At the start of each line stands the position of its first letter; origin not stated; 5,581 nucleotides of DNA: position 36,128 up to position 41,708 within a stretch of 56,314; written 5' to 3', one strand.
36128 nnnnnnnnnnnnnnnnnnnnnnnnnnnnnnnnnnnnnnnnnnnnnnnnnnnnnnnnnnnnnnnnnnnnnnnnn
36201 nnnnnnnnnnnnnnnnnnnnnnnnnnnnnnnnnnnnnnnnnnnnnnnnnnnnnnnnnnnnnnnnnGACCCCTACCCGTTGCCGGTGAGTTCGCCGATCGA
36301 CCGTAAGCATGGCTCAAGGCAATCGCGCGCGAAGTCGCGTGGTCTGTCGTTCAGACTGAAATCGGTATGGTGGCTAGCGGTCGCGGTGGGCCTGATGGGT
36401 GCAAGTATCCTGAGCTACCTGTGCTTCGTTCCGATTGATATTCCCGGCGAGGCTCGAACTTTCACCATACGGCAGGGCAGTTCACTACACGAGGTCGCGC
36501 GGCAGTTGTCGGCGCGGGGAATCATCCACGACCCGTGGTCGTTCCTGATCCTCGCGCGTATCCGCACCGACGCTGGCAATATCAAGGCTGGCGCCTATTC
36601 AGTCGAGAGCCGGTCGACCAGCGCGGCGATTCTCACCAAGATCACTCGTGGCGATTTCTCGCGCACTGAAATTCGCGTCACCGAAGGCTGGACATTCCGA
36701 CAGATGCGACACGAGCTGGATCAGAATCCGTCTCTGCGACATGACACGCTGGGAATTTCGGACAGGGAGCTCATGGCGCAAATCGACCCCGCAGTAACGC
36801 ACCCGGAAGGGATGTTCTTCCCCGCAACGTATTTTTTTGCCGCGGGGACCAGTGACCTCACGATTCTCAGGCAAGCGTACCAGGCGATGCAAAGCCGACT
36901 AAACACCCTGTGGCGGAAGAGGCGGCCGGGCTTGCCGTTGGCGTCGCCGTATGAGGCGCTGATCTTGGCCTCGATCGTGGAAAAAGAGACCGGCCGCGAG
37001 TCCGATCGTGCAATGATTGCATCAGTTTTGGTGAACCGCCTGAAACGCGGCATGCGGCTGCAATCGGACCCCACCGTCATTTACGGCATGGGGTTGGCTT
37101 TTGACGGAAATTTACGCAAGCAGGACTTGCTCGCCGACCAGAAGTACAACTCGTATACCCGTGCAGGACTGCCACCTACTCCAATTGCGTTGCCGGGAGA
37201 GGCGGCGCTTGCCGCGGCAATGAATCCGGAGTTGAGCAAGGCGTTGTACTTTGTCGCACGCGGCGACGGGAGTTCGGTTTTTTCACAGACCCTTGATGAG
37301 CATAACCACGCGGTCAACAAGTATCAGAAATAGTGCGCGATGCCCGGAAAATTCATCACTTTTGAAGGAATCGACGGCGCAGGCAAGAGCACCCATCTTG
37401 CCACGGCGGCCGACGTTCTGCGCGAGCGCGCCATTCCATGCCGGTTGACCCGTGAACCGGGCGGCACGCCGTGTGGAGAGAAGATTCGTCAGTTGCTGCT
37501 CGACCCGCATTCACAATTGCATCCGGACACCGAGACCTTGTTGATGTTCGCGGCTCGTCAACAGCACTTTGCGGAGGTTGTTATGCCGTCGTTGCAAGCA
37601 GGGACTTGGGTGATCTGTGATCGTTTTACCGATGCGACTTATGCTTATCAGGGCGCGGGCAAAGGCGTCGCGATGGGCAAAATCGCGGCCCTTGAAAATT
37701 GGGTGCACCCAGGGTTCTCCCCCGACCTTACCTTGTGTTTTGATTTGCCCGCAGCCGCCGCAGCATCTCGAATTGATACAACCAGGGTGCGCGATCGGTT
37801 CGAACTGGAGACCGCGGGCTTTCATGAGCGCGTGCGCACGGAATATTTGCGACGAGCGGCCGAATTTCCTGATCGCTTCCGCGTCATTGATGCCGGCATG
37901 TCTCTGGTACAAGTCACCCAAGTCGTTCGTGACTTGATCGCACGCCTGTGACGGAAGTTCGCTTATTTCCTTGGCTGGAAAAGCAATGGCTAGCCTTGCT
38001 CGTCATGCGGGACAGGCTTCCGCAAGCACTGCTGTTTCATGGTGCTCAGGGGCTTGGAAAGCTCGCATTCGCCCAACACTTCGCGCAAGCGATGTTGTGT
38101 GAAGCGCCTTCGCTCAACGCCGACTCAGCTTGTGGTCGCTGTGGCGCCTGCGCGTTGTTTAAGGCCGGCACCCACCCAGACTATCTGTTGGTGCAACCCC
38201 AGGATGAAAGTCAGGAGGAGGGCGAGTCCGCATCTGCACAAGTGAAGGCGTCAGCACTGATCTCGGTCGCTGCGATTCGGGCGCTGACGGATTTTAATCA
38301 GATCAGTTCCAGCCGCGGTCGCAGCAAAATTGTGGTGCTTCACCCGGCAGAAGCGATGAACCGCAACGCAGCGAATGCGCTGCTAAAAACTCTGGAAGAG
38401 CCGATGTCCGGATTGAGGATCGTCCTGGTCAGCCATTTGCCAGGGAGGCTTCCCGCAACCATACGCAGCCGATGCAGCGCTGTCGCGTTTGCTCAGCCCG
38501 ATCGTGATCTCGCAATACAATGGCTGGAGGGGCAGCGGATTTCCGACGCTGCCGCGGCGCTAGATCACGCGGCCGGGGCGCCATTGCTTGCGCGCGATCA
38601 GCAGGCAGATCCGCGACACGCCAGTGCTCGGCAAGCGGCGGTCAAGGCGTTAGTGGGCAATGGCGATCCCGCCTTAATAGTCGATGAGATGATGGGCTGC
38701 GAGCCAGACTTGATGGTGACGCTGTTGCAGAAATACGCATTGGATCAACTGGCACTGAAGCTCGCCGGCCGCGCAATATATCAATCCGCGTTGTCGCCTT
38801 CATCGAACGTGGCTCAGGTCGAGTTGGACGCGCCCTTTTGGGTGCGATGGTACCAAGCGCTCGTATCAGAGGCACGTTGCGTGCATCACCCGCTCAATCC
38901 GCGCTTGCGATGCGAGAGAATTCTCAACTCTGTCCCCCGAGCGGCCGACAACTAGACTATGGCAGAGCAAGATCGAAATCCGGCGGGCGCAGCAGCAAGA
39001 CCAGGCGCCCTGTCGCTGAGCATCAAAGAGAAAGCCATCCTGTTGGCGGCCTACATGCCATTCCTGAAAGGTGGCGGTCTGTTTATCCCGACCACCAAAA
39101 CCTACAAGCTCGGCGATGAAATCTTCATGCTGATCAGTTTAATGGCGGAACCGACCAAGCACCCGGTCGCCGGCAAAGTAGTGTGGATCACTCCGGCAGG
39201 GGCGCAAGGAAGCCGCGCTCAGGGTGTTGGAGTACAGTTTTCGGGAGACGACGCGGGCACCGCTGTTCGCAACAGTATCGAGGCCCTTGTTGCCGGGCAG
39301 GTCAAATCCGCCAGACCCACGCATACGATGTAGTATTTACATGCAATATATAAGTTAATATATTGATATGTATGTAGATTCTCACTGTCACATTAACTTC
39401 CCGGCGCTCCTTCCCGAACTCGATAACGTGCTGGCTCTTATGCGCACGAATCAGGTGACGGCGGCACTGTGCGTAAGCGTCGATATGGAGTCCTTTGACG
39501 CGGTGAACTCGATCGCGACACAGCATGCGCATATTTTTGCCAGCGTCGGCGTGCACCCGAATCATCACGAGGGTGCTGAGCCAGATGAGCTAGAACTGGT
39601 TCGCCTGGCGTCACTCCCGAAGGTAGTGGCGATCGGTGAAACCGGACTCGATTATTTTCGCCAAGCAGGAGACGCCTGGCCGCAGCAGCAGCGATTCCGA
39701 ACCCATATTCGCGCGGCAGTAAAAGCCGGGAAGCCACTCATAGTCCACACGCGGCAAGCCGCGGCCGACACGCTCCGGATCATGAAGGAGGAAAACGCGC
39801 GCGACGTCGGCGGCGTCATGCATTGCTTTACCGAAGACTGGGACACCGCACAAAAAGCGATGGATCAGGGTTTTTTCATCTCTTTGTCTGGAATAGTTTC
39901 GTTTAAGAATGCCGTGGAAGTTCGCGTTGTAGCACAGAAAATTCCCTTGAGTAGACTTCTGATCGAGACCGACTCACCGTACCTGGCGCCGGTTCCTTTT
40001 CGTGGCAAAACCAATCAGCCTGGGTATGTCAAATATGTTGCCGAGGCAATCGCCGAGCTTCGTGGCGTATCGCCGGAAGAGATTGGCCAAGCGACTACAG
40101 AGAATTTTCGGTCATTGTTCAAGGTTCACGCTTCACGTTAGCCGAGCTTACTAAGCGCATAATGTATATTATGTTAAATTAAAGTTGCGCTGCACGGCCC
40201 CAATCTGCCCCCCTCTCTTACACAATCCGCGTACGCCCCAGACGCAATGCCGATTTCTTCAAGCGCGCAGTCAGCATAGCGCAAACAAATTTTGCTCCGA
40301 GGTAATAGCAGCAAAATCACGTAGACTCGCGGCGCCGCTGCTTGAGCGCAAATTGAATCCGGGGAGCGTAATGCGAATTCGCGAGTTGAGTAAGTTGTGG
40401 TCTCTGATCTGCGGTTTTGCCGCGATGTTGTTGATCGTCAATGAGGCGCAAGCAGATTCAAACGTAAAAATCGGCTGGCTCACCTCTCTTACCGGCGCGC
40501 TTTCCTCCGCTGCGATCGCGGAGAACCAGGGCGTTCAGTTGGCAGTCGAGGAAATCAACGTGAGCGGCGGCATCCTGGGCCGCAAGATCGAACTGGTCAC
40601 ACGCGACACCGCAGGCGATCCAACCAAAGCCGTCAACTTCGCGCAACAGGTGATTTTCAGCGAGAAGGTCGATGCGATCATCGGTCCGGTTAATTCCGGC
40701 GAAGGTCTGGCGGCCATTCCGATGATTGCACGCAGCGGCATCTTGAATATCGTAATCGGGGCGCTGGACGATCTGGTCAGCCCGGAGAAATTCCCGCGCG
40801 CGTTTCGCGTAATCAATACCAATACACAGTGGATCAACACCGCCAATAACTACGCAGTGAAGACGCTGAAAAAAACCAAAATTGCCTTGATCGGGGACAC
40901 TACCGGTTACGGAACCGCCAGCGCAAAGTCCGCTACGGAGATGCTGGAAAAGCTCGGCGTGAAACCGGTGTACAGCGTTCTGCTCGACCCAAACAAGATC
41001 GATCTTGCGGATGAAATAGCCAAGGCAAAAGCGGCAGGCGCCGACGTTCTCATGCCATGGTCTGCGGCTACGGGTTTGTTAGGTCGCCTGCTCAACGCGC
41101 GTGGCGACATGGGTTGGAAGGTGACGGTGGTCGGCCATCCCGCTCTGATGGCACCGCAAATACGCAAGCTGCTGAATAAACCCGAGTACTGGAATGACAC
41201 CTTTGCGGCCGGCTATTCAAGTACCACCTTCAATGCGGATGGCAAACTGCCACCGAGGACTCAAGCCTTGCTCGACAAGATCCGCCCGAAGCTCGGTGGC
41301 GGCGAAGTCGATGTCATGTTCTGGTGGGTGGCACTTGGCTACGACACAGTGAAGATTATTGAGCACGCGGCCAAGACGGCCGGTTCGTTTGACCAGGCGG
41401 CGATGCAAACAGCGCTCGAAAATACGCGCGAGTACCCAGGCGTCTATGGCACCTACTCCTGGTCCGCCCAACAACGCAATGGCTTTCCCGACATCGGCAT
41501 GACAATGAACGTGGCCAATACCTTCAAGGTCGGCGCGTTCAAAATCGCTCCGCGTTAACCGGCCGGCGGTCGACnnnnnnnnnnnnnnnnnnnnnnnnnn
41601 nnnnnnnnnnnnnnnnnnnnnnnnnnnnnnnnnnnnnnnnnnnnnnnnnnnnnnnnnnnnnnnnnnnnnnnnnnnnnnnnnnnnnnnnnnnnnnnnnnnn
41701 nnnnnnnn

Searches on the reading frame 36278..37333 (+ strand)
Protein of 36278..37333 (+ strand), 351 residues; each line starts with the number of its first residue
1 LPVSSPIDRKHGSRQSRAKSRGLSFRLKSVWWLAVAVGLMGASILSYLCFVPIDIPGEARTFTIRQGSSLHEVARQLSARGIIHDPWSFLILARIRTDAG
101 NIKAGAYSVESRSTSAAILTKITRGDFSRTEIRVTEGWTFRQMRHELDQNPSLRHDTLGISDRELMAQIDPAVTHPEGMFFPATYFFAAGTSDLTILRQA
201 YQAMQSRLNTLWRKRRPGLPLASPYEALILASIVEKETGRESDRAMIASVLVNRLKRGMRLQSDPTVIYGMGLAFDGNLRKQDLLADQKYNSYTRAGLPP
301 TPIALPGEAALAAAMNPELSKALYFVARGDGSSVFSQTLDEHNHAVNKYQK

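Call 7: search_protein_families(library=pfam, proteins=[window:36278-37333:+], max_evalue=0.00001)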
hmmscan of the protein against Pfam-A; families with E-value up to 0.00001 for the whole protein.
window:36278-37333:+ (351 aa): 1 family
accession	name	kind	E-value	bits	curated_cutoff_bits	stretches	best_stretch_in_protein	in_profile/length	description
PF02618.21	YceG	-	3.2e-85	286.4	32.4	1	62-348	1-275/275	YceG-like family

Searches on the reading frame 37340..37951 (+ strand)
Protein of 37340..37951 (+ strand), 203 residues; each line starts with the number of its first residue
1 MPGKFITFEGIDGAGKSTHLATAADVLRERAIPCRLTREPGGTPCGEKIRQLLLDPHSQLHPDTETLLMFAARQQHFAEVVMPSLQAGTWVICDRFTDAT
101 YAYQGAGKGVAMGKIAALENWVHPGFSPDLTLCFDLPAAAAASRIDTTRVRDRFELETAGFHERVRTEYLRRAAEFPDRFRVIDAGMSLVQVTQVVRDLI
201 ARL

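Call 7: search_protein_families(library=pfam, proteins=[window:37340-37951:+], max_evalue=0.00001)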
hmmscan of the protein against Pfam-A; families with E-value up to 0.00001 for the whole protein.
window:37340-37951:+ (203 aa): 1 family
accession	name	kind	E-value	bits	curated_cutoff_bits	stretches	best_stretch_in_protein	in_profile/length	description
PF02223.23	Thymidylate_kin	-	5.9e-44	150.4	27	1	8-193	1-182/185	Thymidylate kinase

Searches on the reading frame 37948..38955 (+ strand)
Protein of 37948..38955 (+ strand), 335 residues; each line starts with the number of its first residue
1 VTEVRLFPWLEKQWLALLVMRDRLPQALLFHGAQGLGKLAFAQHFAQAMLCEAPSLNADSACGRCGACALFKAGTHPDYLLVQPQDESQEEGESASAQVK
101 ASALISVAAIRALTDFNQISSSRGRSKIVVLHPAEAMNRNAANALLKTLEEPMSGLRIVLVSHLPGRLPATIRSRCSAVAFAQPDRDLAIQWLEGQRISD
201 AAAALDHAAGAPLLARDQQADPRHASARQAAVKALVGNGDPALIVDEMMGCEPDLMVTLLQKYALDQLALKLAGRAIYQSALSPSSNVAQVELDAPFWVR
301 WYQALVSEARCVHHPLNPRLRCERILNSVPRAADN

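Call 7: search_protein_families(library=pfam, proteins=[window:37948-38955:+], max_evalue=0.00001)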
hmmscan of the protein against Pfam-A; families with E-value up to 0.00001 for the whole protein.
window:37948-38955:+ (335 aa): 1 family
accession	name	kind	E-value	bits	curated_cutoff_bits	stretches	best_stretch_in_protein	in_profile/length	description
PF13177.12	DNA_pol3_delta2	-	7.2e-39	133.8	27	1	19-183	13-159/161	DNA polymerase III, delta subunit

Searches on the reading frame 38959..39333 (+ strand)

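Call 64: search_protein_families(library=pfam, proteins=[window:38959-39333:+], max_evalue=0.001)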
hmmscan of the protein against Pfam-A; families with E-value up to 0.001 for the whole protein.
window:38959-39333:+ (124 aa): 1 family
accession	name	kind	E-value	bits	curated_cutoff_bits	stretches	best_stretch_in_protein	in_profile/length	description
PF07238.19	PilZ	-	1.1e-09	38.9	22.5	1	22-112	16-101/102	PilZ domain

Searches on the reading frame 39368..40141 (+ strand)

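Call 7: search_protein_families(library=pfam, proteins=[window:39368-40141:+], max_evalue=0.00001)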
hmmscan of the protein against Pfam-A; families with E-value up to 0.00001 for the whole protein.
window:39368-40141:+ (257 aa): 1 family
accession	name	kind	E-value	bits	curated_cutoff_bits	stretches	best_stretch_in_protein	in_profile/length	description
PF01026.27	TatD_DNase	-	9.4e-82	274.6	27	1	3-252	1-253/253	TatD related DNase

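Call 8: search_protein_families(library=ncbifam, proteins=[window:39368-40141:+], max_evalue=0.00001)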
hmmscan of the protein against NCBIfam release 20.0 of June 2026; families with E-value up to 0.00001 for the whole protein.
window:39368-40141:+ (257 aa): 5 families
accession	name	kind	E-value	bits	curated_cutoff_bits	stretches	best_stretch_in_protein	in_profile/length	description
TIGR00010.1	TIGR00010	subfamily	2.7e-84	282.6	206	1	2-252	1-252/253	YchF/TatD family DNA exonuclease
NF008075.0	PRK10812.1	equivalog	1e-82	277.3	438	1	2-257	3-260/265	metal-dependent hydrolase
NF007745.0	PRK10425.1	equivalog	6.7e-39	133.7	395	1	18-254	17-259/260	3'-5' ssDNA/RNA exonuclease TatD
NF008522.0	PRK11449.1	equivalog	7.1e-35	120.4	481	1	2-253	5-258/259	metal-dependent hydrolase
NF041926.1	QatD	equivalog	3e-30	105.1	230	1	4-250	1-239/239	Qat anti-phage system TatD family nuclease QatD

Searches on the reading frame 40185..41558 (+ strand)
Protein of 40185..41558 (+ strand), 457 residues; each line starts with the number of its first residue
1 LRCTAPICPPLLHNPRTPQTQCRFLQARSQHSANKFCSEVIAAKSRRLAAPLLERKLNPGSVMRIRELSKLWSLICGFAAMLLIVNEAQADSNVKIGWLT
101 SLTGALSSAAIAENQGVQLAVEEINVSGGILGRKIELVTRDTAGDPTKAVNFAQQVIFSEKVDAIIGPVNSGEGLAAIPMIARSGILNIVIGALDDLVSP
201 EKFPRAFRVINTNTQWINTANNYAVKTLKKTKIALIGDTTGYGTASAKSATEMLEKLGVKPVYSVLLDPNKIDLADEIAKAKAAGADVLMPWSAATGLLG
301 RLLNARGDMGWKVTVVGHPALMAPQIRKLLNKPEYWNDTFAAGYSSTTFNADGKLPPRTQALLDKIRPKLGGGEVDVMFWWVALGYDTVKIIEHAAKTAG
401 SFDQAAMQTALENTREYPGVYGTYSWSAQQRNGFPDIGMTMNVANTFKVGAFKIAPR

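Call 7: search_protein_families(library=pfam, proteins=[window:40185-41558:+], max_evalue=0.00001)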
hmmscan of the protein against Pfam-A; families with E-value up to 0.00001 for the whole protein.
window:40185-41558:+ (457 aa): 3 families
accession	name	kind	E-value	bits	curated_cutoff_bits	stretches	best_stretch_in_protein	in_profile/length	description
PF13458.12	Peripla_BP_6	-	6.2e-58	197.5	31.7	1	94-430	2-326/343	Periplasmic binding protein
PF13433.12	Peripla_BP_5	-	6.4e-18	65.4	27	1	94-290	1-193/363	Periplasmic binding protein domain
PF01094.35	ANF_receptor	-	2.4e-15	56.9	25.4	1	114-286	3-178/353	Receptor family ligand binding region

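Call 8: search_protein_families(library=ncbifam, proteins=[window:40185-41558:+], max_evalue=0.00001)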
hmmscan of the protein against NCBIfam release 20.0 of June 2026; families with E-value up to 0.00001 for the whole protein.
window:40185-41558:+ (457 aa): 3 families
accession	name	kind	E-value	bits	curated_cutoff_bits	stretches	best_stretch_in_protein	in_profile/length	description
NF011933.0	PRK15404.1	subfamily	6.8e-28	97.8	477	1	79-429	12-347/370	high-affinity branched-chain amino acid ABC transporter substrate-binding protein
TIGR03669.1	urea_ABC_arch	equivalog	3.4e-17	62.5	494.8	1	94-280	1-183/375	urea ABC transporter substrate-binding protein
TIGR03407.1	urea_ABC_UrtA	exception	4.3e-17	62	492.75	1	94-287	1-191/361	urea ABC transporter substrate-binding protein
